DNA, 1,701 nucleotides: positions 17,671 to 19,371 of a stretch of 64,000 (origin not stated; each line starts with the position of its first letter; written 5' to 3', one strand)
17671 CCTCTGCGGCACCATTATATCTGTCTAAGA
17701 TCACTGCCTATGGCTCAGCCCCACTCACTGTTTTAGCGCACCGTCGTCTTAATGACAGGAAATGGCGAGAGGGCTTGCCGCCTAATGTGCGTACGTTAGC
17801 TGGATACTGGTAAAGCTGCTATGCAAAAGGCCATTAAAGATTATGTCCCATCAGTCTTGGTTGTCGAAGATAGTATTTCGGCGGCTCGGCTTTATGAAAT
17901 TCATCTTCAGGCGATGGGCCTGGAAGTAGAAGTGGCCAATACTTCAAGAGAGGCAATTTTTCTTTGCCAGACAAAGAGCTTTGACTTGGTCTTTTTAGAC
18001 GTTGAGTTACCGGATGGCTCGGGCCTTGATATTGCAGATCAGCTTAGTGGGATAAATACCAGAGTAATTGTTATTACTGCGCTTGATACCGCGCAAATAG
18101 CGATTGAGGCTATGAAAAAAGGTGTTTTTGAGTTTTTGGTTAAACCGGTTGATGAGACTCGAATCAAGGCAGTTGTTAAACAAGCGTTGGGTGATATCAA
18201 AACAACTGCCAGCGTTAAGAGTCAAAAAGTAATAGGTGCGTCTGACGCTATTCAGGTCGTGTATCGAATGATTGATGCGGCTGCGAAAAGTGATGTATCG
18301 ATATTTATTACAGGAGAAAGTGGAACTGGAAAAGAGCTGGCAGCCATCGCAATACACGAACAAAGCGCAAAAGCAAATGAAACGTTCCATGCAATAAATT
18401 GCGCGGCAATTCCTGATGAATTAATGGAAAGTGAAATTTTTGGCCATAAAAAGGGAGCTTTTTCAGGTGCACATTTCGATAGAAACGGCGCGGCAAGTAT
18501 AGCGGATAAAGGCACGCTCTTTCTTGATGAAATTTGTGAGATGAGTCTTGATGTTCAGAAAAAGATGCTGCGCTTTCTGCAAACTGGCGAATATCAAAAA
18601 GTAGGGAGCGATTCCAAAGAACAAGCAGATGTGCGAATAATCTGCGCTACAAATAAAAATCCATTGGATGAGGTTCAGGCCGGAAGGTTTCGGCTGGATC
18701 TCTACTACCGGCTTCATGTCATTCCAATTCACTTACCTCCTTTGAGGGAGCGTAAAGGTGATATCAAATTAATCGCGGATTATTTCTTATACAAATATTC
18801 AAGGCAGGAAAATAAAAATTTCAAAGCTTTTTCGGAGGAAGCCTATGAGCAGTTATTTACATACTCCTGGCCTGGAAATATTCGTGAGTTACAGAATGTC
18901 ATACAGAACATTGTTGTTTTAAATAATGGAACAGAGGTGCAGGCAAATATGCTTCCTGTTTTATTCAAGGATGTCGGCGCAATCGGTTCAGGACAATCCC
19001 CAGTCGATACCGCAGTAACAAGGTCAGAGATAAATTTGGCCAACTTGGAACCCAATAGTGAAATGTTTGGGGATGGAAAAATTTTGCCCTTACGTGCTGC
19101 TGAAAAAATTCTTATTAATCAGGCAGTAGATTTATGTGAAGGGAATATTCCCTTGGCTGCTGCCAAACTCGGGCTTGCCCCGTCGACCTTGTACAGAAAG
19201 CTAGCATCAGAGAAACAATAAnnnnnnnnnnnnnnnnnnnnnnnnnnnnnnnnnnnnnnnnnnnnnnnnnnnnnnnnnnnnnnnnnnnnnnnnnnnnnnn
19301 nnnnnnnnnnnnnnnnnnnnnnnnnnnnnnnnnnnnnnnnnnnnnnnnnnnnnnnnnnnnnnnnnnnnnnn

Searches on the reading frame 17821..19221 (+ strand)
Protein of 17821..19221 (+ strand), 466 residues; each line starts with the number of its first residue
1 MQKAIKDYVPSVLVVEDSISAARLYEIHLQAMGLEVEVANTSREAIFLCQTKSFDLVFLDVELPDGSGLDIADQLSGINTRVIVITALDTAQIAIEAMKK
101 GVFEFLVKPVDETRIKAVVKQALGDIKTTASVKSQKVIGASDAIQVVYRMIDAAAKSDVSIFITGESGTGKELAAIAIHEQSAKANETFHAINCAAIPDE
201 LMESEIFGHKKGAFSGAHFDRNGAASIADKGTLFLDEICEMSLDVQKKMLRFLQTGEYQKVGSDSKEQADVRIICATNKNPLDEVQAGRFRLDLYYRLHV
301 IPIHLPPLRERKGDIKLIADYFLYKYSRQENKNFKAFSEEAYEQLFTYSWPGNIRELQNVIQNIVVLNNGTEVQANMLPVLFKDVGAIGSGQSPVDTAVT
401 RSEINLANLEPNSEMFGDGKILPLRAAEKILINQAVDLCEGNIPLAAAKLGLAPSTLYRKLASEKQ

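Call 8: search_protein_families(library=pfam, proteins=[window:17821-19221:+], max_evalue=0.01)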
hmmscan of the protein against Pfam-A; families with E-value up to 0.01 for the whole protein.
window:17821-19221:+ (466 aa): 10 families
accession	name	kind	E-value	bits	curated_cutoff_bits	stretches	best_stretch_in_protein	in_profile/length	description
PF00158.32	Sigma54_activat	-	8.5e-65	218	20.2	1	137-304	1-168/168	Sigma-54 interaction domain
PF25601.1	AAA_lid_14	-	5e-24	84.4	27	1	309-382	1-74/87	AAA+ ATPase lid domain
PF14532.12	Sigma54_activ_2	-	1.5e-22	80.8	25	1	138-308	1-138/138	Sigma-54 interaction domain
PF00072.30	Response_reg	-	7.3e-22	78.1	30.2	1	12-119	1-110/111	Response regulator receiver domain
PF02954.25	HTH_8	-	8.1e-09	35.5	22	1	424-462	2-40/42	Bacterial regulatory protein, Fis family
PF01078.27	Mg_chelatase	-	3e-06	27.2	20.3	1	149-283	13-162/207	Magnesium chelatase, subunit ChlI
PF07728.20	AAA_5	-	2.7e-05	24.6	22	1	161-283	2-126/139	AAA domain (dynein-related subfamily)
PF07724.20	AAA_2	-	0.00061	20.3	27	1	159-278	4-124/166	AAA domain (Cdc48 subfamily)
PF00004.35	AAA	-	0.0011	19.8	21.2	1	162-290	2-123/131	ATPase family associated with various cellular activities (AAA)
PF06068.19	TIP49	-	0.005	16.5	23.8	1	135-196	24-87/347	TIP49 P-loop domain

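Call 12: search_protein_families(library=ncbifam, proteins=[window:17821-19221:+], max_evalue=0.001)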
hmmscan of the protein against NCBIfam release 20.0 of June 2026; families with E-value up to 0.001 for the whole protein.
window:17821-19221:+ (466 aa): 105 families (the best 25 are shown)
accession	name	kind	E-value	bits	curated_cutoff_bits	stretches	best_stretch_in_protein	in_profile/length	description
NF041946.1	LuxO_transreg_Vib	equivalog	2.6e-157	524.3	800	1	14-463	1-459/463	quorum-sensing sigma-54 dependent transcriptional regulator LuxO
TIGR01818.1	ntrC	equivalog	9.8e-111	370.8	558.6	1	12-462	1-461/463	nitrogen regulation protein NR(I)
NF008469.0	PRK11361.1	equivalog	7.1e-100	334.9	714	1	11-385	6-393/461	acetoacetate metabolism transcriptional regulator AtoC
TIGR02915.1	PEP_resp_reg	equivalog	1.3e-99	334.1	502.6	1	13-461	2-439/445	PEP-CTERM-box response regulator transcription factor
NF007689.0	PRK10365.1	equivalog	4.8e-95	318.9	760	1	11-384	7-388/441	sigma-54-dependent response regulator transcription factor ZraR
NF041552.1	TF_PrdR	equivalog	3.2e-93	313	795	1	125-462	257-574/577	sigma-54 dependent transcriptional regulator PrdR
NF003451.0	PRK05022.1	equivalog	6.2e-93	312.2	476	1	116-459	171-503/512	nitric oxide reductase transcriptional regulator NorR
TIGR01817.1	nifA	equivalog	1.2e-89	301.6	528.85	1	120-377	181-437/534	nif-specific transcriptional activator NifA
NF008176.1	PRK10923.1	equivalog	5.2e-89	299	620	1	12-461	6-463/469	nitrogen regulation protein NR(I)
NF050807.1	TransRegFlbDCaul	equivalog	5.4e-88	295.8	750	1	33-462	24-436/454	sigma-54-dependent transcriptional regulator FlbD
NF049963.1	RespRegFlgRCampy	domain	3.4e-85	286.5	750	1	12-378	3-377/429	fla regulon two-component system response regulator FlgR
NF011695.0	PRK15115.1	equivalog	8.2e-85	285.2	763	1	11-370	8-370/445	two-component system response regulator GlrR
NF038308.1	RNA_repair_RtcR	equivalog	2.3e-82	277.6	650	1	110-380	155-434/530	RNA repair transcriptional activator RtcR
NF051870.1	NAssimRespRegNtrX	equivalog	4.3e-80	269.8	600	1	11-462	3-448/452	nitrogen assimilation response regulator NtrX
NF041906.1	V4R_TF_MobR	exception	4.6e-76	256.4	999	1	133-459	230-539/544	phenol degradation transcriptional regulator MobR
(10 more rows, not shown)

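Call 13: search_solved_structures(query=window:17821-19221:+, max_evalue=1e-30)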
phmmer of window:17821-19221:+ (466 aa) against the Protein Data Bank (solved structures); distinct sequences matched with E-value up to 1e-30: 35.
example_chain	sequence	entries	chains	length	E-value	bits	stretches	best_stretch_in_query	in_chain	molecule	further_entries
5ep0_A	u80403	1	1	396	9.7e-115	387.3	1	11-380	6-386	Putative repressor protein luxO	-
5ep1_A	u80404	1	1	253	7.9e-92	311.9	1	138-379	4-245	Putative repressor protein luxO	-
5ep2_A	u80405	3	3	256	8.1e-92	311.8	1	138-380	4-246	Putative repressor protein luxO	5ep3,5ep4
3dzd_A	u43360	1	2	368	7.8e-86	292.1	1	12-372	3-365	Transcriptional regulator (NtrC family)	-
4l4u_A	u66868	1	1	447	1.6e-82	281.2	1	11-388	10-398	Transcriptional regulator (NtrC family)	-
1ny5_A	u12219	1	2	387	9.4e-82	278.7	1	11-378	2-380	transcriptional regulator (NtrC family)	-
1ojl_A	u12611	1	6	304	1.4e-69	238.6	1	137-381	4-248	TRANSCRIPTIONAL REGULATORY PROTEIN ZRAR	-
6iy8_A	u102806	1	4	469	4.2e-68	233.7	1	137-372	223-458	Positive regulator CapR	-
4ly6_A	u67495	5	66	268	2.1e-63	218.2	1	132-378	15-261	Transcriptional regulator (NtrC family)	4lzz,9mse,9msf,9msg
1ny6_A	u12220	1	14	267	2.1e-63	218.2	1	132-378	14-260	transcriptional regulator (NtrC family)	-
5exx_A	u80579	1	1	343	2.6e-63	217.9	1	136-461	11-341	Transcriptional regulator FleQ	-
8p53_C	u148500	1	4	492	5.9e-63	216.7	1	136-461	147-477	Transcriptional regulator FleQ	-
9qq6_C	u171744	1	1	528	8.1e-63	216.3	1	136-373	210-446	Nif-specific regulatory protein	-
3m0e_A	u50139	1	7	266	1.4e-62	215.5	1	132-378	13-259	Transcriptional regulator (NtrC family)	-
6jdi_A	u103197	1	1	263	1.8e-62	215.2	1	136-385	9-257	Nitrogen assimilation regulatory protein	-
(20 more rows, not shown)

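Call 15: find_encoding_contigs(protein=window:17821-19221:+, flank=10000, max_places=10)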
Protein window:17821-19221:+ (466 aa): 4 contigs read that carry it; 2 places shown.
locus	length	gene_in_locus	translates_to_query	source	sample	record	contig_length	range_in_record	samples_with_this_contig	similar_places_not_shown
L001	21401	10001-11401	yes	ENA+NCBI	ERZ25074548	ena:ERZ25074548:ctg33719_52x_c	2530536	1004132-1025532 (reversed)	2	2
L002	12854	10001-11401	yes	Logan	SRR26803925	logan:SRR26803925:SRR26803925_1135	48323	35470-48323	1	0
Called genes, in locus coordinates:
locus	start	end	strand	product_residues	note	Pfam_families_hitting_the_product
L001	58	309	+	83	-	-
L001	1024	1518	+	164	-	PF01899:MNHE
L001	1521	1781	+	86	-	PF04066:MrpF_PhaF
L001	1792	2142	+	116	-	PF03334:PhaG_MnhG_YufB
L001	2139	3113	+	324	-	PF13244:MbhD, PF20501:MbhE, PF04039:MnhB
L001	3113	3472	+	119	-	PF00420:Oxidored_q2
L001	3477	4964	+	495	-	PF10125:NADHdeh_related (weak), PF00361:Proton_antipo_M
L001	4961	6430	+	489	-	PF00361:Proton_antipo_M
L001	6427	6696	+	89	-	-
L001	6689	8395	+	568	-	PF00361:Proton_antipo_M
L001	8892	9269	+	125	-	-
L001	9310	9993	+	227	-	-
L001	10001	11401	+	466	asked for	PF00072:Response_reg, PF00158:Sigma54_activat, PF01078:Mg_chelatase (faint), PF14532:Sigma54_activ_2, PF25601:AAA_lid_14, PF02954:HTH_8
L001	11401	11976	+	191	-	PF07700:HNOB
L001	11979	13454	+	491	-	PF07701:HNOBA (faint), PF00512:HisKA (weak), PF02518:HATPase_c, PF00072:Response_reg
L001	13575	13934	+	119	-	PF01627:Hpt (weak)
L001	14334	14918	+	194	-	PF00239:Resolvase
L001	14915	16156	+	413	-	-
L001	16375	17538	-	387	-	-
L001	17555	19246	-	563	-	PF20172:DUF6538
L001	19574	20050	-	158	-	PF02142:MGS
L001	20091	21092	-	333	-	PF00044:Gp_dh_N, PF02800:Gp_dh_C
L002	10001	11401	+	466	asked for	PF00072:Response_reg, PF00158:Sigma54_activat, PF01078:Mg_chelatase (faint), PF14532:Sigma54_activ_2, PF25601:AAA_lid_14, PF02954:HTH_8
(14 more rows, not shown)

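Call 16: find_homologous_proteins(query=window:17821-19221:+, max_evalue=1e-50)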
Query window:17821-19221:+ (466 aa): 7925 proteins with E <= 1e-50 among 8000 candidates; the best 120 are listed.
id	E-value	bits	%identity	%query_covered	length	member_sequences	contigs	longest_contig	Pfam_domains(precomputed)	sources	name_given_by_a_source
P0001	7.8e-292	986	97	100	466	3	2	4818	PF00158.33,PF25601.2,PF02954.26,PF14532.13,PF07728.21,PF00072.31,PF01078.28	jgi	jgi:two-component system repressor protein LuxO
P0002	7.8e-155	534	58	92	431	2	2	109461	PF00158.33,PF07724.21,PF25601.2,PF02954.26,PF14532.13,PF07728.21,PF00072.31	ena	-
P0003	2.6e-146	506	52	72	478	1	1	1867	PF00158.33,PF25601.2,PF14532.13,PF00072.31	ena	-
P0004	5.1e-138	479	52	97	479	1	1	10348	PF00158.33,PF25601.2,PF02954.26,PF14532.13,PF07728.21,PF00072.31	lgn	-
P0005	8.7e-135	468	50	98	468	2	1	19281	PF00158.33,PF25601.2,PF02954.26,PF14532.13,PF07728.21,PF00072.31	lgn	-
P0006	8.8e-135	468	50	97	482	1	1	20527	PF00158.33,PF25601.2,PF02954.26,PF14532.13,PF00072.31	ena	-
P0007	2.7e-134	467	50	97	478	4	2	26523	PF00158.33,PF25601.2,PF02954.26,PF14532.13,PF07728.21,PF00072.31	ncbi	-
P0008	3.7e-133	463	51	98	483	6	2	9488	PF00158.33,PF25601.2,PF02954.26,PF14532.13,PF07728.21,PF00072.31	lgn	-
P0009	6.0e-133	462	51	97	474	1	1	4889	PF00158.33,PF25601.2,PF02954.26,PF14532.13,PF00072.31,PF01078.28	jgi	jgi:DNA-binding NtrC family response regulator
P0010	7.4e-133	462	50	97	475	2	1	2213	PF00158.33,PF25601.2,PF02954.26,PF14532.13,PF07728.21,PF00072.31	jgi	jgi:DNA-binding NtrC family response regulator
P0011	1.5e-132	461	51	97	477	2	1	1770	PF00158.33,PF25601.2,PF02954.26,PF14532.13,PF07728.21,PF00072.31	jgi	-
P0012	3.1e-132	460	51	97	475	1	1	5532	PF00158.33,PF25601.2,PF02954.26,PF14532.13,PF00072.31,PF01078.28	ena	-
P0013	4.1e-132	459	50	97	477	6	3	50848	PF00158.33,PF25601.2,PF02954.26,PF14532.13,PF00072.31,PF01078.28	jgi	jgi:DNA-binding NtrC family response regulator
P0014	4.5e-132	459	50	97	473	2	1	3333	PF00158.33,PF25601.2,PF02954.26,PF14532.13,PF00072.31,PF01078.28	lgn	-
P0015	4.9e-132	459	50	97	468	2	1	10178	PF00158.33,PF25601.2,PF02954.26,PF14532.13,PF07728.21,PF00072.31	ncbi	-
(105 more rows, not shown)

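Call 17: find_encoding_contigs(protein=P0001, flank=10000, max_places=4)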
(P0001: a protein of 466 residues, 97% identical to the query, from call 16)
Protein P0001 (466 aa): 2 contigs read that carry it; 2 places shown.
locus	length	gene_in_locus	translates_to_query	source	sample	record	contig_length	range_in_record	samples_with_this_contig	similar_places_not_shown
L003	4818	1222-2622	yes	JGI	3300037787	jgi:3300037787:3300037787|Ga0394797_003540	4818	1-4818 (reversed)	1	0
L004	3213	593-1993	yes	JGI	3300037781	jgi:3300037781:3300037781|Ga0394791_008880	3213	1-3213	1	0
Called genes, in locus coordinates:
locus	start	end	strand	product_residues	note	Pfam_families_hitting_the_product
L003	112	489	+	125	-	-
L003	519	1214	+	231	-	-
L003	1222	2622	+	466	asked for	PF00072:Response_reg, PF00158:Sigma54_activat, PF01078:Mg_chelatase (faint), PF14532:Sigma54_activ_2, PF07728:AAA_5 (faint), PF25601:AAA_lid_14, PF02954:HTH_8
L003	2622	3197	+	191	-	PF07700:HNOB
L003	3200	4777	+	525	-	PF07701:HNOBA (faint), PF00512:HisKA (weak), PF02518:HATPase_c, PF00072:Response_reg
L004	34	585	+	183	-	-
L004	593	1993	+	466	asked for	PF00072:Response_reg, PF00158:Sigma54_activat, PF01078:Mg_chelatase (faint), PF14532:Sigma54_activ_2, PF07728:AAA_5 (faint), PF25601:AAA_lid_14, PF02954:HTH_8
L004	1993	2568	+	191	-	PF07700:HNOB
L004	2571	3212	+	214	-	?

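Call 18: find_encoding_contigs(protein=P0002, flank=10000, max_places=4)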
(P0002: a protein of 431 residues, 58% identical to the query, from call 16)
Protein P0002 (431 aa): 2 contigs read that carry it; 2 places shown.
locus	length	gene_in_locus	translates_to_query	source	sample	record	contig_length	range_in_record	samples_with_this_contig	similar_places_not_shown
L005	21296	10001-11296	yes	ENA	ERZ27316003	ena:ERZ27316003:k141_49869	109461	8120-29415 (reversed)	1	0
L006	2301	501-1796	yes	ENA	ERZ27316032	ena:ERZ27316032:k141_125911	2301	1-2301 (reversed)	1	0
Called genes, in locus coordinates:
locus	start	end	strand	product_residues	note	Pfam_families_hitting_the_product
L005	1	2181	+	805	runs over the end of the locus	PF02518:HATPase_c, PF00204:DNA_gyraseB, PF01751:Toprim, PF21249:GyrB_hook, PF18053:GyrB_insert, PF00986:DNA_gyraseB_C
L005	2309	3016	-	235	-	PF01553:Acyltransferase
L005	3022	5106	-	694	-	PF02092:tRNA_synt_2f, PF05746:DALR_1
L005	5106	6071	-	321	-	PF02091:tRNA-synt_2e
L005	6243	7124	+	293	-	PF03279:Lip_A_acyltrans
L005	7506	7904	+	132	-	-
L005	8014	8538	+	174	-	-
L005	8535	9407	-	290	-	PF13276:HTH_21, PF00665:rve, PF13683:rve_3, PF13333:rve_2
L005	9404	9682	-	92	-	PF01527:HTH_Tnp_1, PF13384:HTH_23 (weak)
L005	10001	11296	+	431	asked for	PF00072:Response_reg, PF00158:Sigma54_activat, PF14532:Sigma54_activ_2, PF07724:AAA_2 (weak), PF07728:AAA_5 (faint), PF25601:AAA_lid_14, PF02954:HTH_8 (weak)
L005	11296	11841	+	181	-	PF07700:HNOB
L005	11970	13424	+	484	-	PF00512:HisKA, PF02518:HATPase_c, PF00072:Response_reg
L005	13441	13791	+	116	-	-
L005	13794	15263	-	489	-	PF02386:TrkH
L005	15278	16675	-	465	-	PF00070:Pyr_redox (faint), PF01262:AlaDh_PNT_C (faint), PF02254:TrkA_N, PF02558:ApbA (weak), PF03721:UDPG_MGDP_dh_N (weak), PF02080:TrkA_C, PF02254:TrkA_N, PF02080:TrkA_C, +5 more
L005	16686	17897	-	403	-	PF01029:NusB, PF13847:Methyltransf_31 (faint), PF22458:RsmF-B_ferredox, PF01189:Methyltr_RsmB-F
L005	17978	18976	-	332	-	PF00551:Formyl_trans_N, PF02911:Formyl_trans_C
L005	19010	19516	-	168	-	PF01327:Pep_deformylase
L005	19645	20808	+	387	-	PF01476:LysM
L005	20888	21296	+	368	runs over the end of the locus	PF02481:DNA_processg_A, PF17782:WHD_DprA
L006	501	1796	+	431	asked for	PF00072:Response_reg, PF00158:Sigma54_activat, PF14532:Sigma54_activ_2, PF07724:AAA_2 (weak), PF07728:AAA_5 (faint), PF25601:AAA_lid_14, PF02954:HTH_8 (weak)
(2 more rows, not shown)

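Call 30: find_encoding_contigs(protein=P0004, flank=6000, max_places=2)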
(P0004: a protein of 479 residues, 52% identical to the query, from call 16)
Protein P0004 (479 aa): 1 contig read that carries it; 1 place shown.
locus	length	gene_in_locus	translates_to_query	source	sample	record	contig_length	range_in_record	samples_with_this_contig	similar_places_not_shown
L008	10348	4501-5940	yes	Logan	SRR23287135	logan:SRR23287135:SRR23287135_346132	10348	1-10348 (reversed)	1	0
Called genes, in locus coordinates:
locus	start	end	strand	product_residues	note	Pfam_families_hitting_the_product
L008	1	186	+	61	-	?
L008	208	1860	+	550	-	PF03808:Glyco_tran_WecG, PF01740:STAS (faint), PF13466:STAS_2 (weak)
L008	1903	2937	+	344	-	PF13641:Glyco_tranf_2_3 (faint), PF00535:Glycos_transf_2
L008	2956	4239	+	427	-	-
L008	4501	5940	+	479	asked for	PF00072:Response_reg, PF00158:Sigma54_activat, PF14532:Sigma54_activ_2, PF07728:AAA_5 (weak), PF25601:AAA_lid_14, PF02954:HTH_8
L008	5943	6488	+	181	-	PF07700:HNOB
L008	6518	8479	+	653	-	PF00512:HisKA, PF02518:HATPase_c, PF00072:Response_reg, PF01627:Hpt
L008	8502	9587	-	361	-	PF22660:RS_preATP-grasp-like, PF02222:ATP-grasp, PF17769:PurK_C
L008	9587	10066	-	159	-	PF00731:AIRC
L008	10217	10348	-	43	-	?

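Call 31: find_encoding_contigs(protein=P0005, flank=6000, max_places=2)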
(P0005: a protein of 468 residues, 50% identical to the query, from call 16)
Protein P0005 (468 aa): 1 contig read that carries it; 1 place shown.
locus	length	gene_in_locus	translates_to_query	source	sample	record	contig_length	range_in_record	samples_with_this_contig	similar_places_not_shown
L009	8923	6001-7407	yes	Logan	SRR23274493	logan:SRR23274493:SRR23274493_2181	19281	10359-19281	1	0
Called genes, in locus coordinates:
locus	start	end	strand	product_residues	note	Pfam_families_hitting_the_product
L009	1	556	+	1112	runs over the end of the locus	PF02563:Poly_export, PF10531:SLBB (weak), PF22461:SLBB_2, PF10531:SLBB, PF00691:OmpA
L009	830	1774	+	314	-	PF02706:Wzz (weak)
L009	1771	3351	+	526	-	PF03808:Glyco_tran_WecG, PF01740:STAS (faint), PF13466:STAS_2 (faint)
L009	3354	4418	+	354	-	PF00535:Glycos_transf_2, PF13641:Glyco_tranf_2_3 (weak)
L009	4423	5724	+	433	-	-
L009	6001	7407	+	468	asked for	PF00072:Response_reg, PF07728:AAA_5 (faint), PF00158:Sigma54_activat, PF14532:Sigma54_activ_2, PF25601:AAA_lid_14, PF02954:HTH_8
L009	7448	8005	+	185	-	PF07700:HNOB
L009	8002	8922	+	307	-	?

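Call 32: find_encoding_contigs(protein=P0007, flank=6000, max_places=2)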
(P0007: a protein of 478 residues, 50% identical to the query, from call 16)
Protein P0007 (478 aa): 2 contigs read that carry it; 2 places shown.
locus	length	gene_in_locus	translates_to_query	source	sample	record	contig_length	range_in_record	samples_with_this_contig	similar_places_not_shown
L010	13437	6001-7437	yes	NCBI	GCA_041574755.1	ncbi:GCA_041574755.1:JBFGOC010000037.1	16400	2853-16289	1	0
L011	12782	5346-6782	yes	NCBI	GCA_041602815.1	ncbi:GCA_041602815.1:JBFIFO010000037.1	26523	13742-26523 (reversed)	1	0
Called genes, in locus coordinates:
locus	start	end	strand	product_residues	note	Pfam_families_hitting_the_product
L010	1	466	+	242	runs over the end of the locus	PF00005:ABC_tran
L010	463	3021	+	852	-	PF12704:MacB_PCD, PF02687:FtsX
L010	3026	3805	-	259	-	PF00106:adh_short, PF08659:KR (weak), PF23441:SDR (weak), PF13561:adh_short_C2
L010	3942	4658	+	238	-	PF01027:Bax1-I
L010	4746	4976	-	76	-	-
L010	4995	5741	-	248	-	PF00106:adh_short, PF08659:KR (weak), PF13561:adh_short_C2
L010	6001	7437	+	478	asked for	PF00072:Response_reg, PF00158:Sigma54_activat, PF14532:Sigma54_activ_2, PF07728:AAA_5 (weak), PF25601:AAA_lid_14, PF02954:HTH_8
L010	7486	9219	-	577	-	PF08448:PAS_4 (faint), PF12860:PAS_7 (faint), PF00072:Response_reg, PF01627:Hpt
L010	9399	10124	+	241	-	PF01887:SAM_HAT_N, PF20257:SAM_HAT_C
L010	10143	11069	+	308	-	PF01063:Aminotran_4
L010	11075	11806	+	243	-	PF19798:Sulfotransfer_5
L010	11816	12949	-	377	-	PF02163:Peptidase_M50, PF00571:CBS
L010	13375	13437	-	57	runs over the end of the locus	?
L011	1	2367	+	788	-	?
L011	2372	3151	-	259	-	PF00106:adh_short, PF08659:KR (weak), PF23441:SDR (weak), PF13561:adh_short_C2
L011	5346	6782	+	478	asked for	PF00072:Response_reg, PF00158:Sigma54_activat, PF14532:Sigma54_activ_2, PF07728:AAA_5 (weak), PF25601:AAA_lid_14, PF02954:HTH_8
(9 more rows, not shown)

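Call 38: list_cluster_members(proteins=[window:17821-19221:+, window:16712-17089:+, L001:20091-21092:-, L005:5106-6071:-])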
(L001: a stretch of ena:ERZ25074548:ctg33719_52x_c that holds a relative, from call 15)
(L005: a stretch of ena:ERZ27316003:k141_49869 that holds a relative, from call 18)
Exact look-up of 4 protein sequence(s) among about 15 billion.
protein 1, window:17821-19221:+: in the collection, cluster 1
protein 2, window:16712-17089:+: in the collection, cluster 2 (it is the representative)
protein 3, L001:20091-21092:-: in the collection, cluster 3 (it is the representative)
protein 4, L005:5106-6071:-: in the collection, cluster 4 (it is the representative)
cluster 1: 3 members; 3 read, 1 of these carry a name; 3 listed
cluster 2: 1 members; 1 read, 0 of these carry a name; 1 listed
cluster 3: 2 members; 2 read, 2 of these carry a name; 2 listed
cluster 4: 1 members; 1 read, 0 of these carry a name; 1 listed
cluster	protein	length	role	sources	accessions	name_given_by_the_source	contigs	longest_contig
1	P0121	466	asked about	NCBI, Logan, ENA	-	-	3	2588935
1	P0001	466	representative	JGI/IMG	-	two-component system repressor protein LuxO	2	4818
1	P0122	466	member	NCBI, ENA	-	-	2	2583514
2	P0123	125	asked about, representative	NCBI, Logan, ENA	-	-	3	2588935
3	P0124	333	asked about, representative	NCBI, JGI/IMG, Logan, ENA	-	glyceraldehyde 3-phosphate dehydrogenase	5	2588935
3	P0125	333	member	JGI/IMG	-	glyceraldehyde 3-phosphate dehydrogenase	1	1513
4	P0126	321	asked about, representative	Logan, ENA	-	-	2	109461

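Call 45: search_dna_similar(query=window:17821-19221:+, collection=plasmids, mode=protein, max_rows=15, max_evalue=1e-80)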
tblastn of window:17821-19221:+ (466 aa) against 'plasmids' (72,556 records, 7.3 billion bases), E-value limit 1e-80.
Records with a match: 13; places in all: 13; records where one place covers at least 80% of the query: 13.
Best place of each record, by identity: <60% 13.
By first word of the organism name: Azospirillum 5; Escherichia 2; Aeromonas 1; Pseudorhodobacter 1; Niveispirillum 1; Indioceanicola 1; Paroceanicella 1; Salmonella 1.
By predicted mobility (MOB-suite, as given by PLSDB): non-mobilizable 10; mobilizable 3.
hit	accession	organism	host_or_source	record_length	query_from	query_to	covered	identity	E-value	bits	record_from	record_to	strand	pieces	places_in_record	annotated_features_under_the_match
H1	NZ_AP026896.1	Aeromonas caviae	Microbe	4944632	10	466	98%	48.9%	1e-120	395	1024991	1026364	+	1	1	none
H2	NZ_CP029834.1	Azospirillum ramasamyi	single cell,Cow dung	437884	12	461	97%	45.2%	5e-107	355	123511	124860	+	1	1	sigma-54 dependent transcriptional regulator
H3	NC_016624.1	Azospirillum lipoferum 4B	-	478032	12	461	97%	45.2%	1e-105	352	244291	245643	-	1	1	sigma-54 dependent transcriptional regulator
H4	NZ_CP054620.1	Azospirillum oryzae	cell culture,soil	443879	12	461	97%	45.1%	5e-107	356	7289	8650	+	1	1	sigma-54 dependent transcriptional regulator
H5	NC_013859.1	Azospirillum sp. B510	-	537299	12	461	97%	44.8%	6e-106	352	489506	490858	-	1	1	sigma-54 dependent transcriptional regulator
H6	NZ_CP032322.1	Azospirillum argentinense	soil sample,Agricultural field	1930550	12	461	97%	44.4%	2e-105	351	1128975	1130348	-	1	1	record has no annotation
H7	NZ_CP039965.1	Pseudorhodobacter turbinis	single bacterial isolate,Turban shell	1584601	12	461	97%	42.5%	5e-101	338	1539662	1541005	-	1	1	record has no annotation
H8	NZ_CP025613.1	Niveispirillum cyanobacteriorum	sing cell,cyanobacterial aggregates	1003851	12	460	96%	41.8%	4e-101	338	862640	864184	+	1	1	none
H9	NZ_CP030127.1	Indioceanicola profundi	sediment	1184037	12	458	96%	41.8%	1e-100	337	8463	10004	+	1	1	none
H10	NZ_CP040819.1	Paroceanicella profunda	Cell culture,Deep seawater from Mariana ...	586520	12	460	96%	41.3%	2e-102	342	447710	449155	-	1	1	sigma-54 dependent transcriptional regulator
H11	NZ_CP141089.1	Escherichia coli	Homo sapiens,Infected Human Urine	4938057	12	462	97%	38.3%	2e-83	288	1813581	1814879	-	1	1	none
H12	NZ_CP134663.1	Escherichia coli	Larus michahellis,bacteria,cloaca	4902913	12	462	97%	38.3%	4e-83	286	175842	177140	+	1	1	none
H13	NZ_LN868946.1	Salmonella enterica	Homo sapiens,feces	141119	12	462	97%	37.9%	4e-84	290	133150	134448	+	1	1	zraR: sigma-54-dependent response regulator transcription factor ZraR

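Call 46: get_annotated_region(hit=H1, flank=5000)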
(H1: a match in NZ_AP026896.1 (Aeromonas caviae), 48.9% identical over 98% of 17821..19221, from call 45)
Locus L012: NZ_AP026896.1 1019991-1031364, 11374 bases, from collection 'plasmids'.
description: Aeromonas caviae strain KAM479 plasmid pKAM479_3, complete sequence
organism: Aeromonas caviae (NCBI taxid 648)
taxonomy: Bacteria; Pseudomonadota; Gammaproteobacteria; Aeromonadales; Aeromonadaceae; Aeromonas; Aeromonas caviae
host: -; source: Microbe; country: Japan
typing (MOB-suite, as given by PLSDB): non-mobilizable
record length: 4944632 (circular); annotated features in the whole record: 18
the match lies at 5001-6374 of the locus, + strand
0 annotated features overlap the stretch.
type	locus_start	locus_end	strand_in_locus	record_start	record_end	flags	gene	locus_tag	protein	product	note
